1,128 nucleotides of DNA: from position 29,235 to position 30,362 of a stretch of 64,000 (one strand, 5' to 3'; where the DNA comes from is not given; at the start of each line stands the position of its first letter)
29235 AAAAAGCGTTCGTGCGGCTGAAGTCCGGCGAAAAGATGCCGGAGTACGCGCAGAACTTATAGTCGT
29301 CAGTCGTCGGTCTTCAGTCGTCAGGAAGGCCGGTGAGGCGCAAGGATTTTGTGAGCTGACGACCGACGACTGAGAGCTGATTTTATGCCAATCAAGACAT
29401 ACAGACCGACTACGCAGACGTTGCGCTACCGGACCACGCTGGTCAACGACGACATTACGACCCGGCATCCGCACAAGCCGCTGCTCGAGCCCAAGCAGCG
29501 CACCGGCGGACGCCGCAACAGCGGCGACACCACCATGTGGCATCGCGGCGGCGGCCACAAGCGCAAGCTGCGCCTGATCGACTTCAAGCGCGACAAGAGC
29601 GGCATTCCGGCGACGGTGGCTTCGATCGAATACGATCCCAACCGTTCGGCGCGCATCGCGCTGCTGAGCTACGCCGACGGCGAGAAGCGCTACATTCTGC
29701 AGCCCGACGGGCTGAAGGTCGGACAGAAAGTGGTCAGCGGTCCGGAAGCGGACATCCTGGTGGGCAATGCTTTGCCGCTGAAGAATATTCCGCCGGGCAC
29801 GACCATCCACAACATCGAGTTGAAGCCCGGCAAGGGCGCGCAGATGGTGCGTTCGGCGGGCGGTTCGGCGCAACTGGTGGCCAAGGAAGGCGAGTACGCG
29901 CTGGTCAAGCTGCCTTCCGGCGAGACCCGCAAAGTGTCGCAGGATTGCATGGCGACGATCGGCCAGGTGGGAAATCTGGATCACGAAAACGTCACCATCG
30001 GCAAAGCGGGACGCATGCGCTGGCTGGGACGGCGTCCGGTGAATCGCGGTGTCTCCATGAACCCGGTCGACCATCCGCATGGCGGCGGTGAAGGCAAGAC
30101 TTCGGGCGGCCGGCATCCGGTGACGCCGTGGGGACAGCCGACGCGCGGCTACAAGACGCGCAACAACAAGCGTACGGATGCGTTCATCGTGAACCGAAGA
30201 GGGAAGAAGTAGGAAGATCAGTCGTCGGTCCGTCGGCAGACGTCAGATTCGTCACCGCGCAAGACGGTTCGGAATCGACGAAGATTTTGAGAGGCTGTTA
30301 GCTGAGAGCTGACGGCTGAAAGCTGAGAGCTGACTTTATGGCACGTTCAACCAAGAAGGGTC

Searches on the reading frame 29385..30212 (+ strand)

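Call 52: search_protein_families(library=pfam, proteins=[window:29385-30212:+], max_evalue=0.00001)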
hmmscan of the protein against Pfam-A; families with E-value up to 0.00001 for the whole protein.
window:29385-30212:+ (275 aa): 2 families
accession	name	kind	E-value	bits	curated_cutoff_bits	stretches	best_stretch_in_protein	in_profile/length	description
PF03947.24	Ribosomal_L2_C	-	1.5e-58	196.7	33.7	1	126-250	2-126/126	Ribosomal Proteins L2, C-terminal domain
PF00181.30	Ribosomal_L2_N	-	2.3e-35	120.9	23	1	42-118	1-77/77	Ribosomal Proteins L2, RNA binding N-terminal domain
